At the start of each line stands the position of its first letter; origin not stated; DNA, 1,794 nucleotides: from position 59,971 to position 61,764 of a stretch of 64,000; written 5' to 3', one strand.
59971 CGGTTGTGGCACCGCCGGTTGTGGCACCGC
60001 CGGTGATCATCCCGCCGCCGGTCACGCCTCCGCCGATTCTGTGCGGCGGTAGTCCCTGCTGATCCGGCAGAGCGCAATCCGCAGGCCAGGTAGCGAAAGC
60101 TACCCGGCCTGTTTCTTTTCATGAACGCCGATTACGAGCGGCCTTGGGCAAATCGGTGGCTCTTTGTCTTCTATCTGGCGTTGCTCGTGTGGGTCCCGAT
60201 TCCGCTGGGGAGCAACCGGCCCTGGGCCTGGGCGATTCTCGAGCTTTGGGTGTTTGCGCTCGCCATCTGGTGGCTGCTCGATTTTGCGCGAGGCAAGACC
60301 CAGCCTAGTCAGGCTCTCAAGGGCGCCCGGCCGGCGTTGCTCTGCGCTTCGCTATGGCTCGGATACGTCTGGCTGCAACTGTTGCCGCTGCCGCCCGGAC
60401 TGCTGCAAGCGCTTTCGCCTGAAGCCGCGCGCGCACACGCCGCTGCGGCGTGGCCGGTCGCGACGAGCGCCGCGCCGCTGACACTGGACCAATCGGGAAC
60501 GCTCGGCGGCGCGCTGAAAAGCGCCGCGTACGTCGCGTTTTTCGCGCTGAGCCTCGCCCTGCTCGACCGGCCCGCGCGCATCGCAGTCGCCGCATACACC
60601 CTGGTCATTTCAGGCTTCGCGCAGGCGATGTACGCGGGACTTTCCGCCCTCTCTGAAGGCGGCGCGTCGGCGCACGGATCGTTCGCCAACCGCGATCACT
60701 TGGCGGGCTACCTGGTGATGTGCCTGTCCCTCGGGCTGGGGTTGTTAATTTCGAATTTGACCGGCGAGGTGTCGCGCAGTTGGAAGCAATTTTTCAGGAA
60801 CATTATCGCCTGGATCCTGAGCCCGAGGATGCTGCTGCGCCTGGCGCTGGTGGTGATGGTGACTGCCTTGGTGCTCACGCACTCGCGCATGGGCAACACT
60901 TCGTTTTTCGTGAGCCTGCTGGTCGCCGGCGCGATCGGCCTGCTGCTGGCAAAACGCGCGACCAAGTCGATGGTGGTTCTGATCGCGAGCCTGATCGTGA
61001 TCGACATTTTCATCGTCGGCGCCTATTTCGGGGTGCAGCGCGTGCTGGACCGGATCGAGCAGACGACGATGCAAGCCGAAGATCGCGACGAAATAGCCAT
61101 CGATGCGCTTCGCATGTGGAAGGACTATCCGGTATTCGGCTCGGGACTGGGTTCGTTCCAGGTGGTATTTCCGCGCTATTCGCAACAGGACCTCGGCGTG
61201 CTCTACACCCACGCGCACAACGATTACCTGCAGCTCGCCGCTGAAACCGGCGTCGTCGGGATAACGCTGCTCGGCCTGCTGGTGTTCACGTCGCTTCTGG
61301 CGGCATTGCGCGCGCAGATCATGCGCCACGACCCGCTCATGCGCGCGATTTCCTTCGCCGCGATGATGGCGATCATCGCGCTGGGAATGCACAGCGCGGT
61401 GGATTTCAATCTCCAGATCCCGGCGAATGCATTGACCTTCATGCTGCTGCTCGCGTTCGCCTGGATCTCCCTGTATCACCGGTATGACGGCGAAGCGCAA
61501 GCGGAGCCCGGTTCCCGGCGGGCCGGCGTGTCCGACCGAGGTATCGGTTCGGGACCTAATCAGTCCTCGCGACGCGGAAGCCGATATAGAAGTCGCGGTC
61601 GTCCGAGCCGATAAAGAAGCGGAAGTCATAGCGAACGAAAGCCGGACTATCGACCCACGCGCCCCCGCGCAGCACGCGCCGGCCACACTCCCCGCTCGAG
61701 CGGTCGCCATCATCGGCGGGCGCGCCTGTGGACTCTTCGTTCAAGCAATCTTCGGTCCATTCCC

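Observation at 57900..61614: Secreted FecR-domain protein with a ~460-codon Ala/Gln/Thr/Ser stalk encoded beside a Wzy_C (PglL/WaaL-like) protein: candidate O-glycosylated mucin-like module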

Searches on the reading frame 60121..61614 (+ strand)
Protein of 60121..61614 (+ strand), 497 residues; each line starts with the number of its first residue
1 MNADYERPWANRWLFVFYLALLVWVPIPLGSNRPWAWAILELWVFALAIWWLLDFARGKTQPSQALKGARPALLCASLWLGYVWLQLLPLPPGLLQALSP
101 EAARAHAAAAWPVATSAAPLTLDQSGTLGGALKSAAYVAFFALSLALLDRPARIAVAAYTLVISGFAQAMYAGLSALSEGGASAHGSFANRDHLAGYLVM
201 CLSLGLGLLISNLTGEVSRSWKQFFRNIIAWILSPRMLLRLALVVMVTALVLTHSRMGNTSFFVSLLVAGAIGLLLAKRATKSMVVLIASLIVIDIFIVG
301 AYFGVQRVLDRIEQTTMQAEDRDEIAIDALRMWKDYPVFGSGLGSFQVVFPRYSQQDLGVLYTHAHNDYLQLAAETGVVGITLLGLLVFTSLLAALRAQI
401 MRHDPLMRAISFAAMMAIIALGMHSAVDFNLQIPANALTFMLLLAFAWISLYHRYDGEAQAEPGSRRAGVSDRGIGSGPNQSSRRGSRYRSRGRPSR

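Call 3: search_protein_families(library=pfam, proteins=[window:60121-61614:+], max_evalue=0.01)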
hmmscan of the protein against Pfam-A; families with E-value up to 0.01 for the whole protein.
window:60121-61614:+ (497 aa): 1 family
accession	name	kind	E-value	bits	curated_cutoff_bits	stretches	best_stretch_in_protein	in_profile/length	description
PF04932.20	Wzy_C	-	1.5e-23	83.7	31.7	1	241-384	1-148/149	O-Antigen ligase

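Call 6: search_protein_families(library=ncbifam, proteins=[window:60121-61614:+], max_evalue=0.01)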
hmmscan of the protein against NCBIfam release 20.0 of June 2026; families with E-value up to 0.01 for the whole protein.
window:60121-61614:+ (497 aa): 2 families
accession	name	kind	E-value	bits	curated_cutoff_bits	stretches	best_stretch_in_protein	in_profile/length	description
NF041870.1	Wzy_EPS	equivalog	1.4e-06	27.3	670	1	236-420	256-448/486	exopolysaccharide repeat unit polymerase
NF058641.1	TfpM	equivalog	1.5e-06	27.6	600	1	310-391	235-307/421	O-linking oligosaccharyltransferase TfpM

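Call 10: find_encoding_contigs(protein=window:60121-61614:+, flank=10000, max_places=6)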
Protein window:60121-61614:+ (497 aa): 1 contig read that carries it; 1 place shown.
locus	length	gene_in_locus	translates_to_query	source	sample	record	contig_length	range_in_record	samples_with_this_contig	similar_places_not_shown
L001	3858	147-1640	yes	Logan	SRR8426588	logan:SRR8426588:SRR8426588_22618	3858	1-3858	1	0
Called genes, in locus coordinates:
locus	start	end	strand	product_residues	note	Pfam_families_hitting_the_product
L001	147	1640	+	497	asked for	PF04932:Wzy_C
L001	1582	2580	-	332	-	PF03781:FGE-sulfatase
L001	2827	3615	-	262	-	PF12697:Abhydrolase_6, PF00561:Abhydrolase_1, PF03096:Ndr, PF12146:Hydrolase_4, PF08386:Abhydrolase_4 (weak)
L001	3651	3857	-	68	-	?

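Call 28: search_solved_structures(query=window:60121-61614:+, max_evalue=1, show_alignments=3)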
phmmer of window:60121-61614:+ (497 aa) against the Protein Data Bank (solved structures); distinct sequences matched with E-value up to 1: 1.
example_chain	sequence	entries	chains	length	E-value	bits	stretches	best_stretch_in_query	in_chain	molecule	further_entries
4g6q_A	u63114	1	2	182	0.7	11.7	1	271-346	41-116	Putative uncharacterized protein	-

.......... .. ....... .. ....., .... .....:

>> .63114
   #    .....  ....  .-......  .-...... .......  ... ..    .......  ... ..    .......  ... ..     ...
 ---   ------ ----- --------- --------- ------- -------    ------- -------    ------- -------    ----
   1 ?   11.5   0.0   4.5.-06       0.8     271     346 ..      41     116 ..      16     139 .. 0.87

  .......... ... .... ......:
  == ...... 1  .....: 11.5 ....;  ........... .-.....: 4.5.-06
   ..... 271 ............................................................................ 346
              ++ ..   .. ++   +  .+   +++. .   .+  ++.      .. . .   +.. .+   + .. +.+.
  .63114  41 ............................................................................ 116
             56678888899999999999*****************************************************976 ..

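Call 33: search_protein_families(library=ncbifam, proteins=[window:60121-61614:+], max_evalue=10)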
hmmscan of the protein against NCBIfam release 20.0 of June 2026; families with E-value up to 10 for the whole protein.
window:60121-61614:+ (497 aa): 3 families
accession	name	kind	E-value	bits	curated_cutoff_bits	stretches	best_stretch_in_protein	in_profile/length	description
NF041870.1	Wzy_EPS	equivalog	1.4e-06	27.3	670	1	236-420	256-448/486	exopolysaccharide repeat unit polymerase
NF058641.1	TfpM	equivalog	1.5e-06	27.6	600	1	310-391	235-307/421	O-linking oligosaccharyltransferase TfpM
NF041635.1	STM3941_fam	subfamily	6.6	6.6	40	1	262-316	8-64/157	STM3941 family protein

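Call 34: search_protein_families(library=pfam, proteins=[window:60121-61614:+], max_evalue=10)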
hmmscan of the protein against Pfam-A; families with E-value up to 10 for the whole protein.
window:60121-61614:+ (497 aa): 3 families
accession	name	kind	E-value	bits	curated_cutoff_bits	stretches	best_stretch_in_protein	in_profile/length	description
PF04932.20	Wzy_C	-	1.5e-23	83.7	31.7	1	241-384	1-148/149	O-Antigen ligase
PF11683.13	DUF3278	-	0.26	11.8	26.6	1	255-325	31-106/130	Protein of unknown function (DUF3278)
PF04756.19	OST3_OST6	-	7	6.4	27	0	261-307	159-205/294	OST3 / OST6 family, transporter family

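Call 47: find_related_loci(query=A4, collection=metagenome_contigs, flank=6000)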
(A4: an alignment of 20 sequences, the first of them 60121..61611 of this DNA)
Query A4 (497 aa) in metagenome_contigs; peptide patterns used: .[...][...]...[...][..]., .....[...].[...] (x = any residue, [..] = any of these).
600 stretches matched a pattern (row limit reached: there are more); 548 encode a relative of the query (tblastn E <= 1e-3); the best 80 are kept; 80 distinct loci.
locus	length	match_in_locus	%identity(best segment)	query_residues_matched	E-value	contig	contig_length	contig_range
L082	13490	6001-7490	77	1-497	0e+0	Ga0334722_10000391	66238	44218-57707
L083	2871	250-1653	75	1-467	0e+0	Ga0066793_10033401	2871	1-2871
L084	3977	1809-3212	74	1-467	0e+0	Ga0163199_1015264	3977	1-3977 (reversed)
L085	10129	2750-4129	64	7-465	0e+0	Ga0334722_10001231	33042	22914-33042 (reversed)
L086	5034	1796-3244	63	13-494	0e+0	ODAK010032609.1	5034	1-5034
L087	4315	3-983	81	141-469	6e-174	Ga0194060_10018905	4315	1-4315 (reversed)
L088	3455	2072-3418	64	5-453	8e-172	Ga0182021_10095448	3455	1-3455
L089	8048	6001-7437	63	11-497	2e-156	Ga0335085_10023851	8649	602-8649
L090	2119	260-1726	47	14-490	4e-136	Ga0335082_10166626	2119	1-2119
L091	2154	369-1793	46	26-497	1e-133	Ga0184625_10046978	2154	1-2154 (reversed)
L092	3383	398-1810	47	14-473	9e-126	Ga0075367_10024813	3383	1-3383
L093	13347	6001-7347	46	14-453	4e-121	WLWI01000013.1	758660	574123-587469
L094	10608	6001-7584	44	1-497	3e-119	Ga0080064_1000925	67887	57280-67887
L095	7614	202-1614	48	26-486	1e-118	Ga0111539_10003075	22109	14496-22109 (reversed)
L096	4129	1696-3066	50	8-452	1e-118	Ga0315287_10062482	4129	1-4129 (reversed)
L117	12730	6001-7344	37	11-452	3e-89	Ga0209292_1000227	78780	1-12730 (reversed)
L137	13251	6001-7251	33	4-432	6e-66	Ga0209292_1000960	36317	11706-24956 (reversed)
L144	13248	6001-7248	36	11-444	2e-66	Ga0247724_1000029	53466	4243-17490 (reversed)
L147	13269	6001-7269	32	11-450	4e-55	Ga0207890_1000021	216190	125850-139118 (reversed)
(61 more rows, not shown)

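Call 59: search_protein_families(library=pfam, proteins=[L117:2365-3063:+, L117:3127-5115:+, L117:5344-5808:+, L117:7385-8437:+, L137:2356-3072:+, L137:3088-5040:+, L137:5275-5823:+, L144:2435-3157:+, L147:2703-3401:+, L147:3340-5388:+], max_evalue=0.001)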
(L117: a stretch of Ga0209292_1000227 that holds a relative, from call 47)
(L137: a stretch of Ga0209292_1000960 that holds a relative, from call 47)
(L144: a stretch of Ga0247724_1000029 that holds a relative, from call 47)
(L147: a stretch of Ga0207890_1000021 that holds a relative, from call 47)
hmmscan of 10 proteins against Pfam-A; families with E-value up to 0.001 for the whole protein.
L117:2365-3063:+ (232 aa): 2 families
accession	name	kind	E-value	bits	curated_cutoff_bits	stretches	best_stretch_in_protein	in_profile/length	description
PF06035.17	Peptidase_C93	-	3.7e-14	53.3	27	1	71-182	30-134/162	Bacterial transglutaminase-like cysteine proteinase BTLCP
PF01841.26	Transglut_core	-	0.0002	22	23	1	74-140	6-72/108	Transglutaminase-like superfamily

L117:3127-5115:+ (662 aa): 3 families
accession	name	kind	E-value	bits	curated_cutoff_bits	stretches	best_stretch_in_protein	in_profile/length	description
PF00563.25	EAL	-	2.9e-52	177.8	31.3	1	430-659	2-236/236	EAL domain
PF16448.10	LapD_MoxY_N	-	6.8e-40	136.2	25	1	24-147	2-124/124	LapD/MoxY periplasmic domain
PF00990.26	GGDEF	-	1.4e-17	64.4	23.8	1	238-412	1-160/161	Diguanylate cyclase, GGDEF domain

L117:5344-5808:+ (154 aa): 0 families

L117:7385-8437:+ (350 aa): 2 families
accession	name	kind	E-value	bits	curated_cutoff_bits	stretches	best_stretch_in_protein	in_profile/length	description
PF00691.25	OmpA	-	1.3e-20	74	27.2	1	239-334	2-98/98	OmpA family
PF05359.17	DUF748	-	0.00067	18.3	50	0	285-310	1012-1037/1037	Domain of Unknown Function (DUF748)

L137:2356-3072:+ (238 aa): 1 family
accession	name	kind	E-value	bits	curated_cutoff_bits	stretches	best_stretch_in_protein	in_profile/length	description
PF06035.17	Peptidase_C93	-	6.7e-17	62.2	27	1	74-185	33-136/162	Bacterial transglutaminase-like cysteine proteinase BTLCP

L137:3088-5040:+ (650 aa): 3 families
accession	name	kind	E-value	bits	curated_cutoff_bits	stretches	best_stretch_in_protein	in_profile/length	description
PF00563.25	EAL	-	2.8e-42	145.1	31.3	1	426-646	12-236/236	EAL domain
PF16448.10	LapD_MoxY_N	-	1.9e-39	134.8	25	1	25-148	1-124/124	LapD/MoxY periplasmic domain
PF00990.26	GGDEF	-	5.3e-16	59.3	23.8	1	239-385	1-155/161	Diguanylate cyclase, GGDEF domain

L137:5275-5823:+ (182 aa): 0 families

L144:2435-3157:+ (240 aa): 2 families
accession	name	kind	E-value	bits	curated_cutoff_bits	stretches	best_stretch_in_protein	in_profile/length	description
PF06035.17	Peptidase_C93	-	4.4e-20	72.5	27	1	82-192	34-136/162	Bacterial transglutaminase-like cysteine proteinase BTLCP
PF01841.26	Transglut_core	-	2e-06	28.5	23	1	83-147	11-71/108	Transglutaminase-like superfamily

L147:2703-3401:+ (232 aa): 1 family
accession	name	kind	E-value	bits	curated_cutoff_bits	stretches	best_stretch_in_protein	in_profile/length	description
PF06035.17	Peptidase_C93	-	2.5e-16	60.3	27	1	57-164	35-134/162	Bacterial transglutaminase-like cysteine proteinase BTLCP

L147:3340-5388:+ (682 aa): 4 families
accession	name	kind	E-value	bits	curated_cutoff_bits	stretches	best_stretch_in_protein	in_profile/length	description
PF00563.25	EAL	-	5.7e-45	153.9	31.3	1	432-656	8-236/236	EAL domain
PF16448.10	LapD_MoxY_N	-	1.1e-39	135.6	25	1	49-169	4-124/124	LapD/MoxY periplasmic domain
PF00990.26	GGDEF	-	6e-12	46.1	23.8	1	261-353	2-93/161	Diguanylate cyclase, GGDEF domain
PF00672.30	HAMP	-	0.00083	20.1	25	0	193-243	2-52/53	HAMP domain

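Call 68: search_solved_structures(query=A4, max_evalue=10, show_alignments=2)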
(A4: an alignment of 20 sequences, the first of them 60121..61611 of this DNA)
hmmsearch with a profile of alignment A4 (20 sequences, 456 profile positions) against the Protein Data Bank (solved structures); distinct sequences matched with E-value up to 10: 2.
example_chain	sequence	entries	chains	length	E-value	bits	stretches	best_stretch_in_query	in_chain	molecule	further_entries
5nff_B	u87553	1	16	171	1.4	10.6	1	316-395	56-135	Glycoprotein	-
5nnp_C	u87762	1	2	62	2.5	9.8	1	303-350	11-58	Putative uncharacterized protein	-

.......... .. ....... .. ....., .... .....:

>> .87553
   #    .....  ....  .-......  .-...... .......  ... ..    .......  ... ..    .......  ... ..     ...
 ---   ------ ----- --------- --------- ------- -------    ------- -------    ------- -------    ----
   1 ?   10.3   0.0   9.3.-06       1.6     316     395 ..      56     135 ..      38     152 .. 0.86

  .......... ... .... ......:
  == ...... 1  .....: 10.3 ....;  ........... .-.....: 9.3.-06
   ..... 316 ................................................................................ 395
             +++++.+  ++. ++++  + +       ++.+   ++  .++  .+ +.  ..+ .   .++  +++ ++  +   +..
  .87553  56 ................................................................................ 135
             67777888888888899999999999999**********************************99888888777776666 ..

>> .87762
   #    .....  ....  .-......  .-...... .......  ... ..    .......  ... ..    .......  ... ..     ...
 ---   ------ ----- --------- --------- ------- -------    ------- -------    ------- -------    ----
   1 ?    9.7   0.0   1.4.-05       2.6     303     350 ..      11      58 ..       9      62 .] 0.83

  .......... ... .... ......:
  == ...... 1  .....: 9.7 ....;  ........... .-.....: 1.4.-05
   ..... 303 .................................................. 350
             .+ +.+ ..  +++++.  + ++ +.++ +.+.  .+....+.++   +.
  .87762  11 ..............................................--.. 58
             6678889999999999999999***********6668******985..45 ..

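Call 80: search_dna_similar(query=window:60121-61611:+, collection=plasmids, mode=protein, max_evalue=1e-10, max_rows=25)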
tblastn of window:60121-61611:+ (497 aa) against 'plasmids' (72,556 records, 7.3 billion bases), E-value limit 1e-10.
Records with a match: 4; places in all: 4; records where one place covers at least 80% of the query: 0.
Best place of each record, by identity: <60% 4.
By first word of the organism name: Vibrio 3; Pseudoalteromonas 1.
By predicted mobility (MOB-suite, as given by PLSDB): non-mobilizable 4.
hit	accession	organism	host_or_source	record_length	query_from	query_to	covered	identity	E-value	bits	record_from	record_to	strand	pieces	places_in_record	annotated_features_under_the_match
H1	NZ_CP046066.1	Vibrio sp. THAF191d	pure culture,Surface of a polyethylene ...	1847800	123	447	65%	35.1%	5e-26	120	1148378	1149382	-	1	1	none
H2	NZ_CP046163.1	Vibrio sp. THAF191c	pure culture,Surface of a polyethylene ...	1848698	123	447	65%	35.1%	5e-26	120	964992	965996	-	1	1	none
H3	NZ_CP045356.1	Vibrio sp. THAF64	pure culture,Surface of a sandy ...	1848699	123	447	65%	35.1%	5e-26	120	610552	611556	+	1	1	none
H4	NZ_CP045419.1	Pseudoalteromonas sp. THAF3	pure culture,Surface of a polyethylene ...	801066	132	445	63%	35.4%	4e-22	107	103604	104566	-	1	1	O-antigen ligase family protein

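Call 81: get_annotated_region(hit=H4, flank=9000)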
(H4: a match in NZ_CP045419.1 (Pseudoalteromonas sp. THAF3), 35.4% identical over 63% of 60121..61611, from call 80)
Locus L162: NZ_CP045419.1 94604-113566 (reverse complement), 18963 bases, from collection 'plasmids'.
description: Pseudoalteromonas sp. THAF3 plasmid pTHAF3_a, complete sequence
organism: Pseudoalteromonas sp. THAF3 (NCBI taxid 2587843)
taxonomy: Bacteria; Pseudomonadota; Gammaproteobacteria; Alteromonadales; Pseudoalteromonadaceae; Pseudoalteromonas; Pseudoalteromonas sp. THAF3
host: -; source: pure culture,Surface of a polyethylene microplastic particle present in tank 6 of a marine aquarium ...; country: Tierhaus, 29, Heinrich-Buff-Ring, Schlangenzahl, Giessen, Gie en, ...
typing (MOB-suite, as given by PLSDB): non-mobilizable
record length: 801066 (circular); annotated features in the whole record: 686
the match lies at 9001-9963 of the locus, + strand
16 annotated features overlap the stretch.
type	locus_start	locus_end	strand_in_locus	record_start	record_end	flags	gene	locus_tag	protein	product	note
CDS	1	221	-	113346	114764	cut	-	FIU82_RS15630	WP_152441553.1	lipopolysaccharide biosynthesis protein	-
CDS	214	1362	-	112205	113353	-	-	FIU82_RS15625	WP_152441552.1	VpsD family glycosyltransferase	-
CDS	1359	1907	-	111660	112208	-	-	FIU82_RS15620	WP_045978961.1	serine acetyltransferase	-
CDS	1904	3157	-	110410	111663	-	wecC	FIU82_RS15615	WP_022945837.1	UDP-N-acetyl-D-mannosamine dehydrogenase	GO:0009246 - enterobacterial common antigen biosynthetic process [Evidence IEA]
CDS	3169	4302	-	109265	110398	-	wecB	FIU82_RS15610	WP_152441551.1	UDP-N-acetylglucosamine 2-epimerase (non-hydrolyzing)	GO:0009103 - lipopolysaccharide biosynthetic process [Evidence IEA]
CDS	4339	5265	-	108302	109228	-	galU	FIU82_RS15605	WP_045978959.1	UTP--glucose-1-phosphate uridylyltransferase GalU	GO:0009225 - nucleotide-sugar metabolic process [Evidence IEA]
CDS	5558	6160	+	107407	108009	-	-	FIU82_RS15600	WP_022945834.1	transglutaminase-like cysteine peptidase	-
CDS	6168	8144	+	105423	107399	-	-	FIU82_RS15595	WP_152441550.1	EAL domain-containing protein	-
CDS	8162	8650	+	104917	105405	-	-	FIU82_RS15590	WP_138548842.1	hypothetical protein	-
CDS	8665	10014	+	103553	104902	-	-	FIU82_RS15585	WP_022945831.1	O-antigen ligase family protein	-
CDS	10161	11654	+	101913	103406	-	-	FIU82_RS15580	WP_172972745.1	VCBS repeat-containing protein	-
CDS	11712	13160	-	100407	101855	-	-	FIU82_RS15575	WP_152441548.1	SLC13 family permease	-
CDS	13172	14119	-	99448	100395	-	-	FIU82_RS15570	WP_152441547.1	porin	-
CDS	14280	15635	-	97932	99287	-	-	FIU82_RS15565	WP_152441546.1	sigma-54 dependent transcriptional regulator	GO:0006355 - regulation of DNA-templated transcription [Evidence IEA]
CDS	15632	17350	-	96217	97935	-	-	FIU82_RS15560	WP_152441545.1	ATP-binding protein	-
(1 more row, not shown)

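Call 82: get_annotated_region(hit=H3, flank=9000)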
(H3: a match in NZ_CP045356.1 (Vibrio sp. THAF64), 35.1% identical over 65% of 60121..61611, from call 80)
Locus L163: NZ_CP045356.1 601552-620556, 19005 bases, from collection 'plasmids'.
description: Vibrio sp. THAF64 plasmid pTHAF64_a, complete sequence
organism: Vibrio sp. THAF64 (NCBI taxid 2587860)
taxonomy: Bacteria; Pseudomonadota; Gammaproteobacteria; Vibrionales; Vibrionaceae; Vibrio; Vibrio sp. THAF64
host: -; source: pure culture,Surface of a sandy sediment particle present in tank 6 of a marine aquarium containing ...; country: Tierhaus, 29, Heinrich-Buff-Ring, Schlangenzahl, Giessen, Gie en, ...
typing (MOB-suite, as given by PLSDB): non-mobilizable
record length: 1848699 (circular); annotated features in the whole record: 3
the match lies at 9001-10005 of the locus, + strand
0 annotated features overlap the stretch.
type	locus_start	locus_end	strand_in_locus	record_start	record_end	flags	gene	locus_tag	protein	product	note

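Call 88: search_protein_families(library=ncbifam, proteins=[L163:7274-7966:+, L163:8103-8678:+, L163:8644-10056:+, L163:3329-4537:+, L162:8665-10014:+, L162:8162-8650:+], max_evalue=0.01)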
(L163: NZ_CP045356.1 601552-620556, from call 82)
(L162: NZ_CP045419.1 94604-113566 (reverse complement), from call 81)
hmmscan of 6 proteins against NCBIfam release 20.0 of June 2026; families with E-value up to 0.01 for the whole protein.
L163:7274-7966:+ (230 aa): 1 family
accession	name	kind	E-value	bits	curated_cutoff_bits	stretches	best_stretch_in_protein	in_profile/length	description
NF038257.2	exopoly_VpsP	subfamily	9e-71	237.9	125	1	9-212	2-213/213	VpsP family polysaccharide biosynthesis protein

L163:8103-8678:+ (191 aa): 0 families

L163:8644-10056:+ (470 aa): 1 family
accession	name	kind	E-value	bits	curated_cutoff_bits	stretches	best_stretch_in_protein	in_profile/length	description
TIGR00947.1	2A73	equivalog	4.2e-11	42.5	366.4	1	73-454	43-420/425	IctB family putative bicarbonate transporter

L163:3329-4537:+ (402 aa): 2 families
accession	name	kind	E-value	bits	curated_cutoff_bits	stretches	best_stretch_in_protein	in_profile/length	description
TIGR03014.2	EpsL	equivalog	9.7e-10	38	275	1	170-395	142-378/385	XrtB/PEP-CTERM-associated polysaccharide biosynthesis outer membrane protein EpsL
TIGR03016.1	pepcterm_hypo_1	hypoth_equivalog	0.00072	18.6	90.85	1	313-392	387-467/477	TIGR03016 family PEP-CTERM system-associated outer membrane protein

L162:8665-10014:+ (449 aa): 0 families

L162:8162-8650:+ (162 aa): 0 families
